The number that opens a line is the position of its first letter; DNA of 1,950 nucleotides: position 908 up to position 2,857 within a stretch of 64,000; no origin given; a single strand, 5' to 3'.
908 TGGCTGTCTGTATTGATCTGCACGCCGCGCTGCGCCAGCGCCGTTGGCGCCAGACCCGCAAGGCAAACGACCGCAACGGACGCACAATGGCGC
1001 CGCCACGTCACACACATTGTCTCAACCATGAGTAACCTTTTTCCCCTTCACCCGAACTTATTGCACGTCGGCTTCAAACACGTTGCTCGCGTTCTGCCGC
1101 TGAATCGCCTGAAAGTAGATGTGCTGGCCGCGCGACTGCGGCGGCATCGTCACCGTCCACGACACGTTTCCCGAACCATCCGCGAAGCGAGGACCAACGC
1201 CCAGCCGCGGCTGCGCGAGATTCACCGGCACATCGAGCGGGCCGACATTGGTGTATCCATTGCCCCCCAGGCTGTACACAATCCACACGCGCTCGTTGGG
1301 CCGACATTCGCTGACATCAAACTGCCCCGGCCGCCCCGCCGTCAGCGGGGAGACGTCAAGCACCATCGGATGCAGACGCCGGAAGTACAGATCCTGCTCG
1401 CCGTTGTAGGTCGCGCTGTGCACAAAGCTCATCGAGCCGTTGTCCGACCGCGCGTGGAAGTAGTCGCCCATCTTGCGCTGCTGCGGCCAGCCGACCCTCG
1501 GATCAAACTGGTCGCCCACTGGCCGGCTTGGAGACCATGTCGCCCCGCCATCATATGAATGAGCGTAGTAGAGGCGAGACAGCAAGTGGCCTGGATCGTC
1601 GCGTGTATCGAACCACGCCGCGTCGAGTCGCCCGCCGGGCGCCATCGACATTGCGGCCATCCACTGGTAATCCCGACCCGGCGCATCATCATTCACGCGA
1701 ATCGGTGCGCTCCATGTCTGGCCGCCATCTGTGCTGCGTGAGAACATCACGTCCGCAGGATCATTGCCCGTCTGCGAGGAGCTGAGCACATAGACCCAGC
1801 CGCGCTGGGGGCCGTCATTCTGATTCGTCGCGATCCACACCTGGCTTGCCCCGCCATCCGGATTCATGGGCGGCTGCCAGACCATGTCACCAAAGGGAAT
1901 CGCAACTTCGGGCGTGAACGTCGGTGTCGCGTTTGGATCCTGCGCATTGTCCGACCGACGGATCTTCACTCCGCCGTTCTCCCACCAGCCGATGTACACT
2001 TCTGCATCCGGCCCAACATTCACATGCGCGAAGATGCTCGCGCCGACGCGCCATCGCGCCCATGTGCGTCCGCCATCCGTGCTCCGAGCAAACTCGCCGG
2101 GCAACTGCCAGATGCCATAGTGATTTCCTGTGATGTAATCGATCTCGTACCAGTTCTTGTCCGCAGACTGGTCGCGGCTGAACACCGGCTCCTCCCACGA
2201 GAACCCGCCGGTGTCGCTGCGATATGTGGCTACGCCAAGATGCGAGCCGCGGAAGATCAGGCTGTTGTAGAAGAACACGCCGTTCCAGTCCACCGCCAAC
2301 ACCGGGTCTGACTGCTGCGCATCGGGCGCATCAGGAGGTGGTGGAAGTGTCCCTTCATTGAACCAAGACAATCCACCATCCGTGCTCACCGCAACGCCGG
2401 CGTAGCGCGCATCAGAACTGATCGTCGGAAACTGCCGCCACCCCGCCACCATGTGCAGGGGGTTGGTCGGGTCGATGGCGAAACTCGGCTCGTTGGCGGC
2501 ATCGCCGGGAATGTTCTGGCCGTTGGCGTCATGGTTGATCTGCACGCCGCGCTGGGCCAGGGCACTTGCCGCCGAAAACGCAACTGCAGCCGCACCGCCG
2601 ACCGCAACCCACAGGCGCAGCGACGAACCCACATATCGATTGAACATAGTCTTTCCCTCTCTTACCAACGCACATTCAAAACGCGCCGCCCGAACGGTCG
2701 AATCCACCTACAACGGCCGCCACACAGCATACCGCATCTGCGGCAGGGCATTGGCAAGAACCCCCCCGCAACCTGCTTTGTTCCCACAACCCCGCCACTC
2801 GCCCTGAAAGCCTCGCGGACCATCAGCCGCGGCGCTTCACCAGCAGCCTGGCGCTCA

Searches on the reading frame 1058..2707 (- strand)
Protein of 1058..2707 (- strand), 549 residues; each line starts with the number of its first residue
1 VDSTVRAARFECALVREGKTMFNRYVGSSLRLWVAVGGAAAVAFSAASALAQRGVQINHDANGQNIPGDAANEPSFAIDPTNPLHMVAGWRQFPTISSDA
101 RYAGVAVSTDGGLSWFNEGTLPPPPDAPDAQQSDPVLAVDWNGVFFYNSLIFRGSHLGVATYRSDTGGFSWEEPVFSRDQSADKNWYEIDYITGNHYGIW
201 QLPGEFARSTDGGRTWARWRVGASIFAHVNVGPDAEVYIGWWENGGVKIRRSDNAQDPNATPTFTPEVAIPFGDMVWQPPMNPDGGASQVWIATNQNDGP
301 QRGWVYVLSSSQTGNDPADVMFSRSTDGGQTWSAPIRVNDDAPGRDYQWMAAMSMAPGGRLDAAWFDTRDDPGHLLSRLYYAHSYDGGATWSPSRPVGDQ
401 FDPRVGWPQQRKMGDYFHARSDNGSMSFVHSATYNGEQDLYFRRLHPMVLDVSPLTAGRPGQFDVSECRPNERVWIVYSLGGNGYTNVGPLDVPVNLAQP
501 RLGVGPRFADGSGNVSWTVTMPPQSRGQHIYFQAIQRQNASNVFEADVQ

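Call 6: search_protein_families(library=pfam, proteins=[window:1058-2707:-], max_evalue=0.1)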
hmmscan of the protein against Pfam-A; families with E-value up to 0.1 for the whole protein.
window:1058-2707:- (549 aa): 4 families
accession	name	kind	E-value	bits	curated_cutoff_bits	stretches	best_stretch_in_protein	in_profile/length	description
PF02012.26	BNR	-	1.1e-09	37.3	27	0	324-333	2-11/12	BNR/Asp-box repeat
PF13088.12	BNR_2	-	7e-08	32.6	31.4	1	310-399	10-102/277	BNR repeat-like domain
PF24316.1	Tli3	-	0.0002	22.1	27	0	313-344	77-109/129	T6SS Tli3 immunity protein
PF15892.11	BNR_4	-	0.026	14.3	27.3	0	345-392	147-194/272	BNR repeat-containing family member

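Call 7: search_protein_families(library=ncbifam, proteins=[window:1058-2707:-], max_evalue=0.1)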
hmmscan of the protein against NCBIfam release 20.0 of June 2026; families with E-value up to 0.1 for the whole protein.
window:1058-2707:- (549 aa): 2 families
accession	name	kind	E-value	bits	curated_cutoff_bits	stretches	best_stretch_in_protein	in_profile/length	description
NF045728.1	glycosyl_F510_1955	equivalog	0.00051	19.4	175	0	207-264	161-216/246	F510_1955 family glycosylhydrolase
NF050177.1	TapA_OM_Porphy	equivalog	0.098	11.4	500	0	302-333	54-85/544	TapA/TapC family T9SS-dependent outer membrane protein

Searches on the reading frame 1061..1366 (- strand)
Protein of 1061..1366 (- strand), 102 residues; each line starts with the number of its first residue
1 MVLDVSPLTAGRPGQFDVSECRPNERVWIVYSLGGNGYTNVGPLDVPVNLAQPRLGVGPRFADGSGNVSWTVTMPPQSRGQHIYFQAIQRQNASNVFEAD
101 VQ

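Call 43: find_homologous_proteins(query=A5, max_evalue=0.001)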
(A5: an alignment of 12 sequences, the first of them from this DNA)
Query A5 (12 sequences) (102 aa, profile of the alignment): 3 proteins with E <= 0.001 among 4860 candidates.
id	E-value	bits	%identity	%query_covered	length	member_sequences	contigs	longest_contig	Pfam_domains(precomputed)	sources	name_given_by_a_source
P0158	9.6e-37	143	32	100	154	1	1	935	-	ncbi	-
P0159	4.5e-26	109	34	85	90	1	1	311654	-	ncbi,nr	ncbi:MAG: hypothetical protein IT430_17395, partial [Phycisphaerales bacterium]|nr:hypothetical prot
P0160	5.5e-16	76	38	54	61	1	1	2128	-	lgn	-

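Call 57: predict_structure(alignment_id=A6)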
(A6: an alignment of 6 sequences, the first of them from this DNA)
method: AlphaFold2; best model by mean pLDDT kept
length: 102 residues; sequences in the alignment: 6
mean_pLDDT: 89.8   pTM: 0.79
mean pLDDT of the five models: 89.8, 88.6, 85.6, 81.1, 77.6
residues with pLDDT >= 90: 62; 70-90: 40; 50-70: 0; < 50: 0
segments of 3 or more residues with pLDDT < 50: none
pLDDT, mean of each block of 10 residues (from residue 1): 93 93 94 83 82 83 95 89 92 92 90
secondary structure, 60 per line:
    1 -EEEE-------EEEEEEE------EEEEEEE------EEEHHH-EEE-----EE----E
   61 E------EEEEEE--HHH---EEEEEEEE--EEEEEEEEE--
elements in order: E2-5 E13-19 E26-32 E39-41 E46-48 E68-73 E82-89 E92-100
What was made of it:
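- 1061..1366 (-): Cys-free grade of the same superfamily at the C-terminus of the BNR/sialidase-like protein (gene 1058..2707). AlphaFold model with pLDDT 89.8, same 8-strand sandwich (call 57).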

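Call 59: fold_search(model_id=the predicted structure, library=pdb)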
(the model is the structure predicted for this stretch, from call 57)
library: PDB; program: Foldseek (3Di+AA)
matches with E <= 10: 1750; with E <= 0.001: 0
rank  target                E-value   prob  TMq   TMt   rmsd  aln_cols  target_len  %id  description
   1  4ei0_B                7.2e-03  0.97  0.41  0.17  12.9       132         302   19  Crystal structure of a DUF4466 family protein (PARMER_03218) from Parabacteroides merdae ATCC 43184 at 2.00 A resoluti (released 2012-05-30)
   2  4ei0_A                7.6e-03  0.95  0.39  0.17  12.7       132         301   17  Crystal structure of a DUF4466 family protein (PARMER_03218) from Parabacteroides merdae ATCC 43184 at 2.00 A resoluti (released 2012-05-30)
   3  9blo_A                8.0e-03  0.99  0.42  0.32   9.5       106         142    8  T450C mutant of repeat domain 2 from Clostridium perfringens adhesin CPE0147 without intramolecular ester bond (released 2025-05-07)
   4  9blp                  1.0e-02  0.98  0.41  0.31  10.4       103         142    9  T450S mutant of repeat domain 2 from Clostridium perfringens adhesin CPE0147 with intramolecular ester bond (released 2025-05-07)
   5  1j48_A                1.1e-02  1.00  0.57  0.54   6.7       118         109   15  Crystal Structure of Apo-C1027 (released 2003-06-03)
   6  9o6n_A                1.2e-02  0.99  0.42  0.24   6.1       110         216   11  Structure of Siglec-10 (released 2026-02-25)
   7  4ni6                  1.2e-02  0.98  0.42  0.33   9.4       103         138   10  Repeat domain 1 of Clostridium perfringens CPE0147 (released 2013-12-04)
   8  1hzk_MODEL_1_A        1.5e-02  1.00  0.58  0.54   6.4       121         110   15  SOLUTION STRUCTURES OF C-1027 APOPROTEIN AND ITS COMPLEX WITH THE AROMATIZED CHROMOPHORE (released 2001-05-23)
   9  9jtz_C                1.5e-02  1.00  0.58  0.27   5.3       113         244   12  Crystal structure of Nir2 C-terminal domain in complex with phosphatidic acid (released 2025-10-15)
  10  9jz1_C                1.5e-02  1.00  0.57  0.26   5.3       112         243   12  Crystal structure of Nir2 C-terminal domain in complex with phosphate (released 2025-10-15)
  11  9o6j_B                1.5e-02  0.99  0.43  0.24   6.4       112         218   11  Structure of Siglec-10 in complex with 2,3-Sialyllactose (released 2026-02-25)
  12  2mcm                  1.7e-02  1.00  0.61  0.56   4.3       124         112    9  MACROMOMYCIN (released 1993-01-15)
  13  9jtz_A                1.8e-02  1.00  0.58  0.26   5.4       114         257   11  Crystal structure of Nir2 C-terminal domain in complex with phosphatidic acid (released 2025-10-15)
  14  8btk_TA               1.8e-02  0.84  0.34  0.23  10.2       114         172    8  Structure of the TRAP complex with the Sec translocon and a translating ribosome (released 2023-05-24)
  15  8tzu_C                2.6e-02  0.97  0.49  0.44   6.9       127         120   13  OC43 S1b domain in complex with WNb 293 and WNb 317 (released 2024-05-01)
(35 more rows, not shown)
